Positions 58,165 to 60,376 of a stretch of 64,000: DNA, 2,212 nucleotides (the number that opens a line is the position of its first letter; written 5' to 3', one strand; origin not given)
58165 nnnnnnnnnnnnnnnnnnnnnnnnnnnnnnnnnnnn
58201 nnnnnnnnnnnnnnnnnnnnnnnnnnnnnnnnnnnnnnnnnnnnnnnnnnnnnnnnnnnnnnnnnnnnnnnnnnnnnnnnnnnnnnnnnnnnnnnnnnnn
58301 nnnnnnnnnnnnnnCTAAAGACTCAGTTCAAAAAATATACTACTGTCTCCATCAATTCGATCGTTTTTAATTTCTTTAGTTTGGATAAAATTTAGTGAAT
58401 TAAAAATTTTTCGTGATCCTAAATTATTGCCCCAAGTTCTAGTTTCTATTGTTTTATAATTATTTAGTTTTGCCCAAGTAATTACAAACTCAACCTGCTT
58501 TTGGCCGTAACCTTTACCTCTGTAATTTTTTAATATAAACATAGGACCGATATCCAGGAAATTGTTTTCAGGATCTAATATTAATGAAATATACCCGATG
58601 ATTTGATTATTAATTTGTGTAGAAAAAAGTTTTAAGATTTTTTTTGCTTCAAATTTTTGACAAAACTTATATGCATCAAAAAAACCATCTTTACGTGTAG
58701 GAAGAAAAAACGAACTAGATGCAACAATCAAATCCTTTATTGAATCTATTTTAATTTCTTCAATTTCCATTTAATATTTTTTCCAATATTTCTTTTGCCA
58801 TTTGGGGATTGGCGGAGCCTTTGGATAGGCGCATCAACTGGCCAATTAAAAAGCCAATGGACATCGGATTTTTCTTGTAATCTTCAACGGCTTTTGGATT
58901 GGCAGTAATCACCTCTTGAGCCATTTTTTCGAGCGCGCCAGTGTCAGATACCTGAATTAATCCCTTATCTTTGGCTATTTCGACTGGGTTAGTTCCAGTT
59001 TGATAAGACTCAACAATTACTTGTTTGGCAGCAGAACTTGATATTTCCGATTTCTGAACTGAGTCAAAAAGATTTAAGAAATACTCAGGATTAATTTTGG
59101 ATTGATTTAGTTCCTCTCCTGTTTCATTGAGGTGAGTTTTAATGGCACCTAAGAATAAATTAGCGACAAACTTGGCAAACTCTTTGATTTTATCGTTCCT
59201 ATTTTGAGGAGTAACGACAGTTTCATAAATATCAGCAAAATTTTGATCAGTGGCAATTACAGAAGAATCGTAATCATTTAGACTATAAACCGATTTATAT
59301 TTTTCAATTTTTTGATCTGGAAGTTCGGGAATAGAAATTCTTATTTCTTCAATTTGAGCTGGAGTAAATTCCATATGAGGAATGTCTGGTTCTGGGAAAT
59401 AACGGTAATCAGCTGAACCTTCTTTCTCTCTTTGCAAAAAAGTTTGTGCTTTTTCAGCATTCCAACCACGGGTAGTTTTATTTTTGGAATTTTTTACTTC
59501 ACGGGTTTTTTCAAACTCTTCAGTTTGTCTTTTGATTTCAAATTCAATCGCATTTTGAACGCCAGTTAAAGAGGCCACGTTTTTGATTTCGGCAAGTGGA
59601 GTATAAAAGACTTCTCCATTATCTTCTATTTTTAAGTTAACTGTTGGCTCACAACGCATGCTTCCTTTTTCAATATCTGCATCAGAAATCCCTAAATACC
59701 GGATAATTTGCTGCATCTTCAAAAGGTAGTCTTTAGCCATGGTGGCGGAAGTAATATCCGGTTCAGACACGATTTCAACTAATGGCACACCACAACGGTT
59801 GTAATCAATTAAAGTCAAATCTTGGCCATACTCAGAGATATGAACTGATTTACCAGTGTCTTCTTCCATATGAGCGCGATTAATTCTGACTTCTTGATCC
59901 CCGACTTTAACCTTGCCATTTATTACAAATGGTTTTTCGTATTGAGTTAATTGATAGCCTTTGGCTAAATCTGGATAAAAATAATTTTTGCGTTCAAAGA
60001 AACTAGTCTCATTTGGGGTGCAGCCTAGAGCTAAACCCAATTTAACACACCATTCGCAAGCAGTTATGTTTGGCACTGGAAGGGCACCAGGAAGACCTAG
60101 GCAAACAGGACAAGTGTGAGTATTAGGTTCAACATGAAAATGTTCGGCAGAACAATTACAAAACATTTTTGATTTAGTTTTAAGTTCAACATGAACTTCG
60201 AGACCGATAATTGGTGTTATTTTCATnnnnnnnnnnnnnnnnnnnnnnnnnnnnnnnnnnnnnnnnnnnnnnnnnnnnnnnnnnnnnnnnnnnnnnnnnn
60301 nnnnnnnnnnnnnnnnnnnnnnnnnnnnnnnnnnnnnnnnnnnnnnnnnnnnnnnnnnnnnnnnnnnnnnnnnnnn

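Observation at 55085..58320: Array of five small, independently transcribed hypothetical genes with reiterated promoter, UTR and terminator modules and clear paralogy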

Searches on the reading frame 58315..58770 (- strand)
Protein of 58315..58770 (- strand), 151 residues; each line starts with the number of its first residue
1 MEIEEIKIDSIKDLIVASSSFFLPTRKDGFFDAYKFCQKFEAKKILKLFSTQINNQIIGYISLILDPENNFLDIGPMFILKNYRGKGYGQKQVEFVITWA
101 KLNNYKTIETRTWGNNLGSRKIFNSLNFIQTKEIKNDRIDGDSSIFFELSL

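Call 9: search_protein_families(library=pfam, proteins=[window:58315-58770:-], max_evalue=1)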
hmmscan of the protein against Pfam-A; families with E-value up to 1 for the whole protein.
window:58315-58770:- (151 aa): 7 families
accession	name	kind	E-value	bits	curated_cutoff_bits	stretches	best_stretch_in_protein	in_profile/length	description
PF00583.31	Acetyltransf_1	-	6.6e-12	46.2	20.7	1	27-128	17-116/116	Acetyltransferase (GNAT) family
PF13302.13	Acetyltransf_3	-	3e-07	31.7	25.4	1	54-128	61-137/138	Acetyltransferase (GNAT) domain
PF13508.13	Acetyltransf_7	-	6.5e-07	30.1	27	1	52-128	9-82/84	Acetyltransferase (GNAT) domain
PF13673.13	Acetyltransf_10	-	2.2e-05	24.9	23.6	1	37-133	23-112/128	Acetyltransferase (GNAT) domain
PF17013.11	Acetyltransf_15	-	0.031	14.1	35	1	68-106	69-106/210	Putative acetyl-transferase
PF14542.12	Acetyltransf_CG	-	0.11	13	30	1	55-107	9-60/80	GCN5-related N-acetyl-transferase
PF08445.16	FR47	-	0.21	12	22.1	1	74-131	24-80/86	FR47-like protein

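Call 10: search_protein_families(library=padloc, proteins=[window:58315-58770:-], max_evalue=1)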
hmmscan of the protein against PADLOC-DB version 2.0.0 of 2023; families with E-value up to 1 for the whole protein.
window:58315-58770:- (151 aa): 0 families

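Call 11: search_protein_families(library=phrogs, proteins=[window:58315-58770:-], max_evalue=1)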
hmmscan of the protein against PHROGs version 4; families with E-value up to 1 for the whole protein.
window:58315-58770:- (151 aa): 6 families
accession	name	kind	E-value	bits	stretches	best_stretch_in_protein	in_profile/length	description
phrog_1249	-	other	2.1e-11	44.9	1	36-139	50-157/180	acetyltransferase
phrog_3810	-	other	6.8e-08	33.6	1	40-132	55-147/155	acetyltransferase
phrog_20341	-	other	0.00089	20.6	1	44-128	72-153/180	acetyltransferase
phrog_11841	-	other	0.0013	18.6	1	51-112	61-129/502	acetyltransferase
phrog_21214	-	other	0.0019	19.3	1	47-93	54-96/129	acetyltransferase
phrog_11143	-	unknown function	0.0053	16.8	1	41-120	227-306/357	-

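Call 17: list_cluster_members(proteins=[P0001, window:58315-58770:-, window:55526-56257:-, window:57343-57717:-, window:57870-58217:-, window:56358-56675:-, window:55085-55444:-])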
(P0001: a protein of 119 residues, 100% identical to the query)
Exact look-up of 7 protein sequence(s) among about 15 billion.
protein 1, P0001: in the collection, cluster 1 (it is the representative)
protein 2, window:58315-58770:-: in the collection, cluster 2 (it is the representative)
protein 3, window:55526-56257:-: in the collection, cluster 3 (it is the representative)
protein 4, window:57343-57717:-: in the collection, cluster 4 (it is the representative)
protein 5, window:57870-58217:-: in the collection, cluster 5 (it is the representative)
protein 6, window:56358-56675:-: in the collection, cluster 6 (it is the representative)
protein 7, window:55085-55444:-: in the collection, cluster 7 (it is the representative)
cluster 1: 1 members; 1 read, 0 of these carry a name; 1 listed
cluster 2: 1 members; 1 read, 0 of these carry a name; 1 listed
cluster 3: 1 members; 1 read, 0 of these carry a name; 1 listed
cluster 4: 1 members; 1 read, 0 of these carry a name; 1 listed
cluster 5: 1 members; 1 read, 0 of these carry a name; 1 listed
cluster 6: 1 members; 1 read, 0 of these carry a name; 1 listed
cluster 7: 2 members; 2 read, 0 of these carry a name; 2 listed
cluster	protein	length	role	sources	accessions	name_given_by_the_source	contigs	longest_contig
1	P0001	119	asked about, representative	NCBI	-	-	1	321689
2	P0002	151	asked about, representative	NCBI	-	-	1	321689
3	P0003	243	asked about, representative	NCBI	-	-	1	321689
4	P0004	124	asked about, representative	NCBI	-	-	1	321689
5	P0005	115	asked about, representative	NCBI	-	-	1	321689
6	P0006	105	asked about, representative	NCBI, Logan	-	-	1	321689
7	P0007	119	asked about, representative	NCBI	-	-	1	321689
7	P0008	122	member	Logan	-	-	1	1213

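Call 117: search_protein_families(library=ncbifam, proteins=[window:58315-58770:-], max_evalue=0.1)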
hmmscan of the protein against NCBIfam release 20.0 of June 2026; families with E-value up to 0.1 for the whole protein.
window:58315-58770:- (151 aa): 14 families
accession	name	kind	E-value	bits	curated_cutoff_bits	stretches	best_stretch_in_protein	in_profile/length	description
NF000360.1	sat4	exception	0.00018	21.6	380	1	44-128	72-153/180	streptothricin N-acetyltransferase Sat4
NF053587.1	SpmdActasePaiA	equivalog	0.00027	20.7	250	1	43-132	56-151/172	spermidine/spermine N(1)-acetyltransferase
TIGR02406.1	ectoine_EctA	equivalog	0.00048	20.2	120.6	1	37-133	34-128/157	diaminobutyrate acetyltransferase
NF043067.1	AAC_6p_group_E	equivalog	0.0005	19.9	140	1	77-134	76-133/140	aminoglycoside 6'-N-acetyltransferase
NF040503.1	resist_ArsN1a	equivalog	0.00055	19.7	170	1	73-130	76-135/159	arsinothricin resistance N-acetyltransferase ArsN1 family A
TIGR01575.1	rimI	equivalog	0.0011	19.2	86.4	1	38-135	25-119/132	ribosomal protein S18-alanine N-acetyltransferase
NF008212.0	PRK10975.1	equivalog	0.012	15.5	219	1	50-124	143-216/232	dTDP-4-amino-4,6-dideoxy-D-galactose acyltransferase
NF000358.1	sat2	exception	0.012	15.4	360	1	48-127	61-139/174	streptothricin N-acetyltransferase Sat2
NF010241.0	PRK13688.1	equivalog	0.04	13.7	194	1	65-133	74-134/159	N-acetyltransferase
NF040702.1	ileS_w_GNAT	exception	0.044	11.3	1999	1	43-138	333-427/1100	isoleucine--tRNA ligase, N-acetyltransferase domain-containing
NF000359.1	sat3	exception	0.05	13.7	360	1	24-125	50-149/180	streptothricin N-acetyltransferase Sat3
NF033078.2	AAC_6p_Ia_fam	equivalog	0.057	13.3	265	1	50-108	55-112/181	AAC(6')-Ia family aminoglycoside 6'-N-acetyltransferase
NF005840.0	PRK07757.1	equivalog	0.07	13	154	0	44-120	40-115/153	N-acetyltransferase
NF000140.3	AAC_6p_Salmo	exception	0.084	13.2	270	0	76-134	80-138/145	cryptic aminoglycoside N-acetyltransferase AAC(6')-Iy/Iaa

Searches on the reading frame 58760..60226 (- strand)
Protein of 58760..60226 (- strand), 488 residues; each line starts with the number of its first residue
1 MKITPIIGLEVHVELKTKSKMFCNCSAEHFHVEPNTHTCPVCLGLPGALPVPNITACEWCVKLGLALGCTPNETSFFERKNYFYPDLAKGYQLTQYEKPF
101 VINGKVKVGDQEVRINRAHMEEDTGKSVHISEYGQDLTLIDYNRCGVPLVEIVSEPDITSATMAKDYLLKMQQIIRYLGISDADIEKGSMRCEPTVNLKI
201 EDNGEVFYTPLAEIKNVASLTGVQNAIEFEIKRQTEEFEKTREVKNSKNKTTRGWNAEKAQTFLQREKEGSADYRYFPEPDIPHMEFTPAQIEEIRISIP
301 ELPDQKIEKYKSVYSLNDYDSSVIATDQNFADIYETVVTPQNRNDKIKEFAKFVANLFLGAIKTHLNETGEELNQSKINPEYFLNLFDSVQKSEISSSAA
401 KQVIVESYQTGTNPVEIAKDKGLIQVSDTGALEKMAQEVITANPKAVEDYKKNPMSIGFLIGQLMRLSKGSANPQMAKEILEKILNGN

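Call 19: find_related_loci(query=window:58760-60226:-, collection=genome_contigs, flank=10000)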
Query window:58760-60226:- (488 aa) in genome_contigs; peptide patterns used: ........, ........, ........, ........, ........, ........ (x = any residue, [..] = any of these).
600 stretches matched a pattern (row limit reached: there are more); 597 encode a relative of the query (tblastn E <= 1e-3); the best 80 are kept; 80 distinct loci.
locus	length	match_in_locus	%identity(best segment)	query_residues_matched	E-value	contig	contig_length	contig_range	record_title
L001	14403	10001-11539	73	1-485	0e+0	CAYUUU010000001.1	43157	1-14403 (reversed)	MAG TPA_asm: uncultured Gammaproteobacteria bacterium isolate SRP192927_co1_90 genome assembly, contig: NODE_1292_length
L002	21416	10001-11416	72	1-485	0e+0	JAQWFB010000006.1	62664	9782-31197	MAG: Candidatus Shapirobacteria bacterium isolate STF2_89 NODE_846_length_62664_cov_20.466332_Sandtown_F2, whole genome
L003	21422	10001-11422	66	1-486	0e+0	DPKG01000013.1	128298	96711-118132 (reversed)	MAG TPA_asm: Candidatus Shapirobacteria bacterium isolate UBA12405 contig_247, whole genome shotgun sequence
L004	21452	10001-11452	45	1-485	3e-132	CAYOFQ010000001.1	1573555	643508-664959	MAG TPA_asm: uncultured Gammaproteobacteria bacterium isolate SRP342105_co1_162 genome assembly, contig: NODE_1_length_1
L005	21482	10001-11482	45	2-486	1e-129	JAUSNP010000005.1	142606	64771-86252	MAG: Candidatus Moraniibacteriota bacterium isolate E19_metabat.bin.91 E19_k141_499440, whole genome shotgun sequence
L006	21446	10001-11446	46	7-485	1e-128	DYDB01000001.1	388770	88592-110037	MAG TPA_asm: Micavibrio sp. isolate IMS_BF-2 NODE_1_length_388850_cov_43.7852, whole genome shotgun sequence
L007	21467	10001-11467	45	1-485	2e-128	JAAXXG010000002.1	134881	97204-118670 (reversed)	MAG: Candidatus Moraniibacteriota bacterium isolate W9_Combined_metabat2_075 W9_Combined_metabat2_075_NODE_67, whole gen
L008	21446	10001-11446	42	1-486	5e-128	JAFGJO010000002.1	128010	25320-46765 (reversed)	MAG: Spirochaetales bacterium isolate Zod_Metabat.281 k87_671905, whole genome shotgun sequence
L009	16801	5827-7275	45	2-481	2e-124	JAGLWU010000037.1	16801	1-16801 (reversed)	MAG: Candidatus Moraniibacteriota bacterium isolate RS_12_31 ZL285.bin.31.fa_37, whole genome shotgun sequence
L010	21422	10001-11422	41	5-485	7e-125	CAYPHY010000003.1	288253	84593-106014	MAG TPA_asm: uncultured Ardenticatenaceae bacterium isolate binchicken_co59_761 genome assembly, contig: NODE_8_length_2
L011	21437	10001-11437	41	6-486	2e-121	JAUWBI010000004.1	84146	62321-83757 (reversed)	MAG: Phycisphaerae bacterium isolate CSMAG_1316 CSMAG_1316_k141_1363641_length_84146_cov_22.8971, whole genome shotgun s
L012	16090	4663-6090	40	5-485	1e-120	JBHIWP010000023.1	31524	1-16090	MAG: Candidatus Promineifilaceae bacterium isolate MAG27 WDNA05_bin.10.orig_23, whole genome shotgun sequence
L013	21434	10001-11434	40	6-486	9e-121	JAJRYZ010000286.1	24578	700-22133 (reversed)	MAG: Spirochaetes bacterium isolate Dive96_bin4.116 k141_4447273, whole genome shotgun sequence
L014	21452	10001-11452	42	5-485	2e-119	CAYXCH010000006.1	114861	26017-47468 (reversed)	MAG TPA_asm: uncultured Pseudobdellovibrionaceae bacterium isolate binchicken_co219_139 genome assembly, contig: k141_11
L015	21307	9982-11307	42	1-485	2e-118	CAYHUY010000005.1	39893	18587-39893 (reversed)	MAG TPA_asm: uncultured Gammaproteobacteria bacterium isolate ERP119705_co16_474 genome assembly, contig: NODE_751_lengt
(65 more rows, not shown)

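Call 59: search_protein_families(library=pfam, proteins=[L002:11542-11865:+], max_evalue=0.1)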
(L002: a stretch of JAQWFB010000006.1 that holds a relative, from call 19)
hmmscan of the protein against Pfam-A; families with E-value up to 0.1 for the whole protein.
L002:11542-11865:+ (108 aa): 0 families
